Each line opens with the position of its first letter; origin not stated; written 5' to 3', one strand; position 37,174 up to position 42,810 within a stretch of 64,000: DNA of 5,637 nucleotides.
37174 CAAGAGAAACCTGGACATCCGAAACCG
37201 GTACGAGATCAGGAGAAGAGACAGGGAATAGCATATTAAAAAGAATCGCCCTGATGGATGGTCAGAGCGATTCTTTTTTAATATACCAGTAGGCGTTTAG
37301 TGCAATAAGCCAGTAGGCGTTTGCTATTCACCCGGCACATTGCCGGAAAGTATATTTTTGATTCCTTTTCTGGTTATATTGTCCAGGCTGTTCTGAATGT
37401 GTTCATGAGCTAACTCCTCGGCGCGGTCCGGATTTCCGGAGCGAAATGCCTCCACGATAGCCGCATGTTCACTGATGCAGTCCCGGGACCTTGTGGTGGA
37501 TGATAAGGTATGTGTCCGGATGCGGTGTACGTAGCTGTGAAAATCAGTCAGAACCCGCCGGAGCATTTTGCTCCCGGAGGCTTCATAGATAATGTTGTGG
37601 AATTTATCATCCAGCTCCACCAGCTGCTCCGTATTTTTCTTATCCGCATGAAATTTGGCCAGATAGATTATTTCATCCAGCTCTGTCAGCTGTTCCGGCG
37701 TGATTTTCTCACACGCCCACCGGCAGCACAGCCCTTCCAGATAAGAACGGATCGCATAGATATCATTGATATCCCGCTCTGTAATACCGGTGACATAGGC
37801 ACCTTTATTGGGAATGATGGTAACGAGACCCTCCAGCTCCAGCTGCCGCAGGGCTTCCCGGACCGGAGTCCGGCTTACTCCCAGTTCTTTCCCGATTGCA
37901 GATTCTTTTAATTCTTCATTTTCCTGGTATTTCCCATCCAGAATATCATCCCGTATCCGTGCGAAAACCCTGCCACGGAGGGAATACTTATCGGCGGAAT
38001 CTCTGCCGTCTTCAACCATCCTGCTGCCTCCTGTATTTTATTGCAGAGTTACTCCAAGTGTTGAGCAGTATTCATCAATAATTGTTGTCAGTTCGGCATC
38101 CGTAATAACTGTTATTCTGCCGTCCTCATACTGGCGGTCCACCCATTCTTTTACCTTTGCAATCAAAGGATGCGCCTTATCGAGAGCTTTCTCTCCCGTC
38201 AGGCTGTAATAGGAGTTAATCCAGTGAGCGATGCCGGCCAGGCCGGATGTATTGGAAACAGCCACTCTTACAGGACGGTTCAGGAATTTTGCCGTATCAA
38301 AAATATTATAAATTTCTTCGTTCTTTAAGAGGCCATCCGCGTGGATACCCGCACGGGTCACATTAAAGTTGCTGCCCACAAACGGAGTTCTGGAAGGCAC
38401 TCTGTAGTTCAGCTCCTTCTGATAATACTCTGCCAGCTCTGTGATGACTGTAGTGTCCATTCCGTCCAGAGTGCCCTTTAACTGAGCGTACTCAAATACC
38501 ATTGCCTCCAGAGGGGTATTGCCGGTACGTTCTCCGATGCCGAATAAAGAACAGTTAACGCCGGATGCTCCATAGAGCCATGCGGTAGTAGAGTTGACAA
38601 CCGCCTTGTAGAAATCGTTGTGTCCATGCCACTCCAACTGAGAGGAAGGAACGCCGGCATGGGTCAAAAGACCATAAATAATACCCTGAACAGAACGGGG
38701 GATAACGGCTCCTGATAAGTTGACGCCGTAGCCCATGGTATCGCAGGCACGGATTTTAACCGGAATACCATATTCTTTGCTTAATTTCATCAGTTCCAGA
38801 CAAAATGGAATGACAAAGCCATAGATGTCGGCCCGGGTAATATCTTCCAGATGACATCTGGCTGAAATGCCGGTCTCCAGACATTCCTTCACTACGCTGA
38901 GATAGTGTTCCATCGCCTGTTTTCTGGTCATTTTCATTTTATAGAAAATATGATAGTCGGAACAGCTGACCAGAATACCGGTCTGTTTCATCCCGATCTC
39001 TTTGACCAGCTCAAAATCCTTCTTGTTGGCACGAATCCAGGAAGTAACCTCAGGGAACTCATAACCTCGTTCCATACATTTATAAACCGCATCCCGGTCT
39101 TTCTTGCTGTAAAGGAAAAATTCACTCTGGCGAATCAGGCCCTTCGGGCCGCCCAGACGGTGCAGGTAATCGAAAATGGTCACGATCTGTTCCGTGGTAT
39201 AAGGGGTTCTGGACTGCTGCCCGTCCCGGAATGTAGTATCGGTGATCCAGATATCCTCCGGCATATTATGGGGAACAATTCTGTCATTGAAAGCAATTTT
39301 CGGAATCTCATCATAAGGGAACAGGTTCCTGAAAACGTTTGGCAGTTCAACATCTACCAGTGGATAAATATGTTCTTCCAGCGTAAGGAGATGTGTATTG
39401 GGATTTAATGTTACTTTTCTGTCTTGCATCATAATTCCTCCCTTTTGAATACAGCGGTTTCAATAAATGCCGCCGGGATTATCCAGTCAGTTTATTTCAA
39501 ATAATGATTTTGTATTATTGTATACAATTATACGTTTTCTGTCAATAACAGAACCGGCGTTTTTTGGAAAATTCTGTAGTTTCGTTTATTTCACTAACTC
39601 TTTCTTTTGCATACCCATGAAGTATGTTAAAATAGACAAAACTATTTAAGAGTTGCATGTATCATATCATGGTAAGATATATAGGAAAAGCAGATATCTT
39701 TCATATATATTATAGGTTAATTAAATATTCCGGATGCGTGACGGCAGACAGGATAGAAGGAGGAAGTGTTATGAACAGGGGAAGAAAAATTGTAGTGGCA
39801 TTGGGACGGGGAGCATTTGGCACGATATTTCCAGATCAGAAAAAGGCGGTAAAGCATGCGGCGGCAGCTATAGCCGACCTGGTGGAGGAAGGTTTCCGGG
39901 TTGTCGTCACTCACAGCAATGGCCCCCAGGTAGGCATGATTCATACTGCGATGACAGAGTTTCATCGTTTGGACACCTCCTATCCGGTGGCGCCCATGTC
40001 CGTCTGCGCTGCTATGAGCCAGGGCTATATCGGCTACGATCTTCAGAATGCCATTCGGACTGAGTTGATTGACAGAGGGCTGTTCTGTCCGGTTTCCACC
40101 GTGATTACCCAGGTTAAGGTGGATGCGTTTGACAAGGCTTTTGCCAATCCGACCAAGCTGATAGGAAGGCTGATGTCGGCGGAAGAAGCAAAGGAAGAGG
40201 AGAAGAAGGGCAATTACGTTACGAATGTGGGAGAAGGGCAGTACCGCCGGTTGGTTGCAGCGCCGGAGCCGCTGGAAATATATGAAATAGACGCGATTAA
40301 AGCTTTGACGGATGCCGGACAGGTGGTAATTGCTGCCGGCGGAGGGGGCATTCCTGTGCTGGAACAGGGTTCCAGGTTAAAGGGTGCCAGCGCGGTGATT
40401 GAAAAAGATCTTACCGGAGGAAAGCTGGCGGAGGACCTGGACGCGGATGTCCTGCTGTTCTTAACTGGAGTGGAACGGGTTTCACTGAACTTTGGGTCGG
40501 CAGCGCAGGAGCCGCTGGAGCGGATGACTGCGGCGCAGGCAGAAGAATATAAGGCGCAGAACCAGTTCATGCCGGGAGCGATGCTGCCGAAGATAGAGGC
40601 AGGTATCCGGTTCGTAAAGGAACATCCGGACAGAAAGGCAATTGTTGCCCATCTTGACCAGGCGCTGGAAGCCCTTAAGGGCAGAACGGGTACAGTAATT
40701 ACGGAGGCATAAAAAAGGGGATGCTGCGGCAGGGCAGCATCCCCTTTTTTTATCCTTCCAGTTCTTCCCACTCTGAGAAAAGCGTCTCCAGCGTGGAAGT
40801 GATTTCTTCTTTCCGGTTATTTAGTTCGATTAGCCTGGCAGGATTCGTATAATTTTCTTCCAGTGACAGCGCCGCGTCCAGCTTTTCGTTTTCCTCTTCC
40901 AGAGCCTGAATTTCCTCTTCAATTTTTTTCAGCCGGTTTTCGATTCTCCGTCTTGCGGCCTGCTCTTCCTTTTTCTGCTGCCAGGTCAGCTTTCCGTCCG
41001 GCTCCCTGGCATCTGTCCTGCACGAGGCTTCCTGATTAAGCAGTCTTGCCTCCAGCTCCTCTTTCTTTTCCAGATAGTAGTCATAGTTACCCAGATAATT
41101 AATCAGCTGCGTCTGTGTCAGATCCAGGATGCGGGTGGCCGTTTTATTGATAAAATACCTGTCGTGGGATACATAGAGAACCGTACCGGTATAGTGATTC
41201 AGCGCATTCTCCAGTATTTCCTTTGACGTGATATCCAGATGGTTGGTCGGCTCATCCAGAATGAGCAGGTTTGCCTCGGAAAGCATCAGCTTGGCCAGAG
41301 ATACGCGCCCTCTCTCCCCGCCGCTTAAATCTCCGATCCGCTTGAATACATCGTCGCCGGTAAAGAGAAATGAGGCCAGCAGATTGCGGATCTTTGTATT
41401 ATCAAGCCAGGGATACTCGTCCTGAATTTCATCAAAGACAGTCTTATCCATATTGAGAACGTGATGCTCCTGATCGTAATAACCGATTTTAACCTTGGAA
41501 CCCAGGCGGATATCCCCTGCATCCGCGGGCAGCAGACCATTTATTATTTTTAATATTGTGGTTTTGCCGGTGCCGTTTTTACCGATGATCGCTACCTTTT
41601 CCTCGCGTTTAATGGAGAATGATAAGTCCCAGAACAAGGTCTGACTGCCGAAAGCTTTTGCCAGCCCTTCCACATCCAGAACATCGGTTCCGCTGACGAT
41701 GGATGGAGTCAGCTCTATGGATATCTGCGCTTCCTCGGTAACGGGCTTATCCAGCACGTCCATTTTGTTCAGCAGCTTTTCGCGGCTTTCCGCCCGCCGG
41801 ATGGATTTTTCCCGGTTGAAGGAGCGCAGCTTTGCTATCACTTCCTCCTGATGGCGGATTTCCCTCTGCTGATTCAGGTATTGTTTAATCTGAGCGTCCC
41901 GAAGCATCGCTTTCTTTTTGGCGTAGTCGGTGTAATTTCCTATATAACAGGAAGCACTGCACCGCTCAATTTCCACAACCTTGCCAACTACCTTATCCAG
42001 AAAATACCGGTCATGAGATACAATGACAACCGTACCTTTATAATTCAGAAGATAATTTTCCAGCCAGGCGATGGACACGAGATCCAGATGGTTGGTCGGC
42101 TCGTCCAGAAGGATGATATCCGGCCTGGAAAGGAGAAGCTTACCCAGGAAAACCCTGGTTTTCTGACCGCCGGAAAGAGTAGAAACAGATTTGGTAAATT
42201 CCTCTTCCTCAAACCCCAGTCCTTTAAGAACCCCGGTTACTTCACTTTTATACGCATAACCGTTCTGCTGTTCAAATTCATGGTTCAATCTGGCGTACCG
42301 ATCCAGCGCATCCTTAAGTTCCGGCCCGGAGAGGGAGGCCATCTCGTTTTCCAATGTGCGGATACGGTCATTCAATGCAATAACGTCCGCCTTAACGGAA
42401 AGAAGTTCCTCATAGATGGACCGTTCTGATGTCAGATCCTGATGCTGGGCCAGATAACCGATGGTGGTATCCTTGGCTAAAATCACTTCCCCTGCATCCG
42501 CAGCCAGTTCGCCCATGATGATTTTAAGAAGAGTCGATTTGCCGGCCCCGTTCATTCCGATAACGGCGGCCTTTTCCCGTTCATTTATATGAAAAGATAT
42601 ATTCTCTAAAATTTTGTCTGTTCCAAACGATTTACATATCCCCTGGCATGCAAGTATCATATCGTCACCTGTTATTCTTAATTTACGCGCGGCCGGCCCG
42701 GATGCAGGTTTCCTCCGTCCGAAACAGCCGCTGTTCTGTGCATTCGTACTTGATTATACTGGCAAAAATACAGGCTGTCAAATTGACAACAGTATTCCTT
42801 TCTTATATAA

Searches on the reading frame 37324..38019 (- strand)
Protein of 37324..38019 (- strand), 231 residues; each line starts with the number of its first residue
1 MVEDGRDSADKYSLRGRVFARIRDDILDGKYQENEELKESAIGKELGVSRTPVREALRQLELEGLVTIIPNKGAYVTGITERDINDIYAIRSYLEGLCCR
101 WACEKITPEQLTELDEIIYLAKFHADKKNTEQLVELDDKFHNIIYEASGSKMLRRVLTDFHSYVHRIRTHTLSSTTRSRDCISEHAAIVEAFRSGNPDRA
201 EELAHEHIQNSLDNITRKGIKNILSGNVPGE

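Call 58: search_protein_families(library=ncbifam, proteins=[window:37324-38019:-], max_evalue=0.00001)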
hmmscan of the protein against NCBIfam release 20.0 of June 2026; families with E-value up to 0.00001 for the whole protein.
window:37324-38019:- (231 aa): 12 families
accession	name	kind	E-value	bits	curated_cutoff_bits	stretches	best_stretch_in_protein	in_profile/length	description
TIGR03338.1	phnR_burk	equivalog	3.5e-35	121.5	271.5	1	13-212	11-210/212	phosphonate utilization associated transcriptional regulator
NF003011.0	PRK03837.1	subfamily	3.1e-22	79.4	260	1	81-214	101-232/241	transcriptional regulator NanR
NF008576.0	PRK11534.1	equivalog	3.1e-20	72.8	218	1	19-214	13-216/225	DNA-binding transcriptional regulator CsiR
NF008504.0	PRK11414.1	equivalog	1.5e-15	57.5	225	1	8-156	6-154/221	GntR family transcriptional regulator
NF007741.0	PRK10421.1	equivalog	4.6e-12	45.9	311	0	86-215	100-233/262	transcriptional regulator LldR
NF007001.0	PRK09464.1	equivalog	2.2e-09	37.3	330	0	86-208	99-225/254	pyruvate dehydrogenase complex transcriptional repressor PdhR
NF007442.0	PRK09990.1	equivalog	4.8e-09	36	301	1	17-216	14-236/256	transcriptional regulator GlcC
NF007292.0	PRK09764.1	equivalog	2.8e-08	33.2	281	1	18-100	10-91/240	GntR family transcriptional regulator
NF052282.1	PLP_TF_PdxR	equivalog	4.2e-08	32.7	320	1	17-83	5-72/448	MocR-like pyridoxine biosynthesis transcription factor PdxR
NF007588.0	PRK10225.1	equivalog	6.6e-08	32.1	442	1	17-82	13-79/257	Uxu operon transcriptional regulator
TIGR02018.2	his_ut_repres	equivalog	4.4e-07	29.5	220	1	18-112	4-100/226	histidine utilization transcriptional repressor HutC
NF008571.0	PRK11523.1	equivalog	2.7e-06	27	396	0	15-83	10-79/258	transcriptional regulator ExuR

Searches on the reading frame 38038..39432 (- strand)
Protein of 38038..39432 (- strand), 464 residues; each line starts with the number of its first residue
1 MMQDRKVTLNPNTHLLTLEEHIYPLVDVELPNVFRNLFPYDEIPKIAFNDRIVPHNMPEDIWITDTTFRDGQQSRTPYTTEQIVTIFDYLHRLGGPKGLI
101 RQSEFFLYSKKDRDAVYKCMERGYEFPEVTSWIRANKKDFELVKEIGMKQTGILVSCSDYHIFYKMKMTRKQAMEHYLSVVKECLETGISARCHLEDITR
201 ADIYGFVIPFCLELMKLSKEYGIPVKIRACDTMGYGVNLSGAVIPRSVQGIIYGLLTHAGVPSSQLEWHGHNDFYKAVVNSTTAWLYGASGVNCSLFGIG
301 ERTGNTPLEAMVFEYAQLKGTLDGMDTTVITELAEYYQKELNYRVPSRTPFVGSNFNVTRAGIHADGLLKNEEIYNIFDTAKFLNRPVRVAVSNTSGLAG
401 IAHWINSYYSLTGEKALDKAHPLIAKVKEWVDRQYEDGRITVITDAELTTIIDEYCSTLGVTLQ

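Call 58: search_protein_families(library=ncbifam, proteins=[window:38038-39432:-], max_evalue=0.00001)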
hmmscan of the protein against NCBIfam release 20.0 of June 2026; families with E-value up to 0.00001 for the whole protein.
window:38038-39432:- (464 aa): 18 families
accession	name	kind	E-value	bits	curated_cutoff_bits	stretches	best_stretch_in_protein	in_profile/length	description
TIGR02660.1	nifV_homocitr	equivalog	1.4e-43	149.6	462.9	1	61-433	2-351/365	homocitrate synthase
TIGR02090.1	LEU1_arch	subfamily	3e-42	145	484.75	1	62-433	2-350/363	isopropylmalate/citramalate/homocitrate synthases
NF002085.0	PRK00915.1-2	subfamily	3.3e-42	144.9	517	1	55-454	8-378/504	2-isopropylmalate synthase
NF002086.0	PRK00915.1-3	equivalog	3.9e-38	131.2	532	1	57-454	3-383/516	2-isopropylmalate synthase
NF041069.1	IPMS_Sufob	equivalog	6.6e-36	124.4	600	1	62-410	2-332/371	isopropylmalate synthase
TIGR00973.1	leuA_bact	equivalog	2.5e-33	115.3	598.7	1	61-452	2-376/494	2-isopropylmalate synthase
NF002087.0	PRK00915.1-4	equivalog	3.1e-32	111.8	729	1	58-446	4-385/516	2-isopropylmalate synthase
TIGR02146.1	LysS_fung_arch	equivalog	6.1e-32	111.2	413.55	1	63-409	1-327/344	homocitrate synthase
NF002084.0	PRK00915.1-1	equivalog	1.1e-25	90.2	748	1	58-407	2-343/523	2-isopropylmalate synthase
NF002088.0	PRK00915.1-5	equivalog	4.4e-25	88.2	697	1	61-452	4-378/514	2-isopropylmalate synthase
NF042433.1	CitmalDyn_Leptosp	equivalog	1.9e-22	79.5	950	1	61-402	8-339/514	(R)-citramalate synthase CimA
TIGR00977.1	citramal_synth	equivalog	4.9e-18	64.7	450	1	61-435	2-370/526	citramalate synthase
NF042434.1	IPMS_Lepto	equivalog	1.2e-17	63.9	500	1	265-408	203-350/374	2-isopropylmalate synthase LeuA2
NF006049.0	PRK08195.1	subfamily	2.2e-13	50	229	1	238-343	169-272/344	4-hyroxy-2-oxovalerate/4-hydroxy-2-oxopentanoic acid aldolase,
NF002991.1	PRK03739.1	subfamily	3.3e-12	45.9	455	1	267-371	238-341/550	2-isopropylmalate synthase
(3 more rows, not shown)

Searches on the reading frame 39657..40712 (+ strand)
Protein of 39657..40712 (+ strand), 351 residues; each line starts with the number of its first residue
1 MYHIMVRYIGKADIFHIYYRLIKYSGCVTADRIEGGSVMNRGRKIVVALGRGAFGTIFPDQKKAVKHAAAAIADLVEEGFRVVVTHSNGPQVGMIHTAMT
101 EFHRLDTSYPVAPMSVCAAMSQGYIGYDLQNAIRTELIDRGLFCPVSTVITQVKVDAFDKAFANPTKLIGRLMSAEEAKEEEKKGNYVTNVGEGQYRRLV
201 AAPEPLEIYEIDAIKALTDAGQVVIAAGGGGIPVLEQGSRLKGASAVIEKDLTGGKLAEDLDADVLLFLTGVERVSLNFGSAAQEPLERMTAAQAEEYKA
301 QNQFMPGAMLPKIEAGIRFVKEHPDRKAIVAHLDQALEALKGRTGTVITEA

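Call 58: search_protein_families(library=ncbifam, proteins=[window:39657-40712:+], max_evalue=0.00001)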
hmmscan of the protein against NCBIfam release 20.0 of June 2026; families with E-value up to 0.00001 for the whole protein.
window:39657-40712:+ (351 aa): 5 families
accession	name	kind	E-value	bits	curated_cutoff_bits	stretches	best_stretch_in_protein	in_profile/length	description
TIGR00746.1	arcC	equivalog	6.9e-92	307.8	358.25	1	44-349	2-308/309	carbamate kinase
NF009007.0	PRK12352.1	subfamily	8.1e-84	281.2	266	1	45-350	5-315/316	carbamate kinase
NF009008.0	PRK12354.1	subfamily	2.4e-73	247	361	1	45-350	3-300/308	carbamate kinase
NF006926.0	PRK09411.1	equivalog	1e-55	189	416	1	44-349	3-296/297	carbamate kinase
TIGR00761.1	argB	equivalog_domain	3.7e-06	26.6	151.3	0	241-325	147-227/231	acetylglutamate kinase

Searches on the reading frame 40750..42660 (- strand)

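Call 58: search_protein_families(library=ncbifam, proteins=[window:40750-42660:-], max_evalue=0.00001)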
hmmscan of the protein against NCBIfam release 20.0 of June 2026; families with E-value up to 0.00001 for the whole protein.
window:40750-42660:- (636 aa): 188 families (the best 25 are shown)
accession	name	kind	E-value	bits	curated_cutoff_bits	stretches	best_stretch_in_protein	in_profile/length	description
NF000355.4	ribo_prot_ABC_F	equivalog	5.6e-143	477.4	380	4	283-503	267-488/499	ribosomal protection-like ABC-F family protein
NF008775.0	PRK11819.1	equivalog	6.1e-141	470.8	599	2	4-487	8-488/556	energy-dependent translational throttle protein EttA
TIGR03719.1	ABC_ABC_ChvD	subfamily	1.1e-138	463.3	806.75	2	4-487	6-486/552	energy-dependent translational throttle protein EttA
NF000514.1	ABCF_OptrA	exception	7.7e-120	401.2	1450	1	14-634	32-648/655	ABC-F type ribosomal protection protein OptrA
NF011646.0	PRK15064.1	equivalog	3.7e-119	398.5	762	1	3-534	2-528/530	ABC-F family ATPase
NF050005.1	ABC_ATPase_Uup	equivalog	1e-118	397.2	900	1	4-635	5-633/636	ATP-binding cassette ATPase Uup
NF000170.2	ABCF_Vga_all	exception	7.4e-113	377.8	725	4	274-594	215-520/521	Vga family ABC-F type ribosomal protection protein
NF008358.0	PRK11147.1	equivalog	2e-109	366.7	936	1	6-635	7-629/635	ABC transporter ATP-binding protein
NF000169.2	ABCF_Sal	exception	8.3e-101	338.3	725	3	115-446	84-433/542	Sal family ABC-F type ribosomal protection protein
NF000171.1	ABCF_producer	exception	1.3e-99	334.2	800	3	3-276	4-278/541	TlrC/CarA/OleB/SrmB family ABC-F type ribosomal protection protein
NF007921.0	PRK10636.1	equivalog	7.1e-99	331.8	917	2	100-629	91-609/638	ABC transporter ATP-binding protein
NF000168.2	ABCF_Msr_all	exception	9.1e-98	327.9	680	4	276-520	245-484/487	Msr family ABC-F type ribosomal protection protein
NF043038.1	ABCF_CplR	exception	1.6e-97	327.5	780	3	296-538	255-493/544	ABC-F type ribosomal protection protein CplR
NF000166.1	ABCF_CarA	exception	3.8e-80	269.6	1050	3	3-277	6-289/556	ABC-F type ribosomal protection protein Car(A)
NF000167.2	ABCF_Lsa_all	exception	1.4e-74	251.8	750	4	145-285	101-242/492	Lsa family ABC-F type ribosomal protection protein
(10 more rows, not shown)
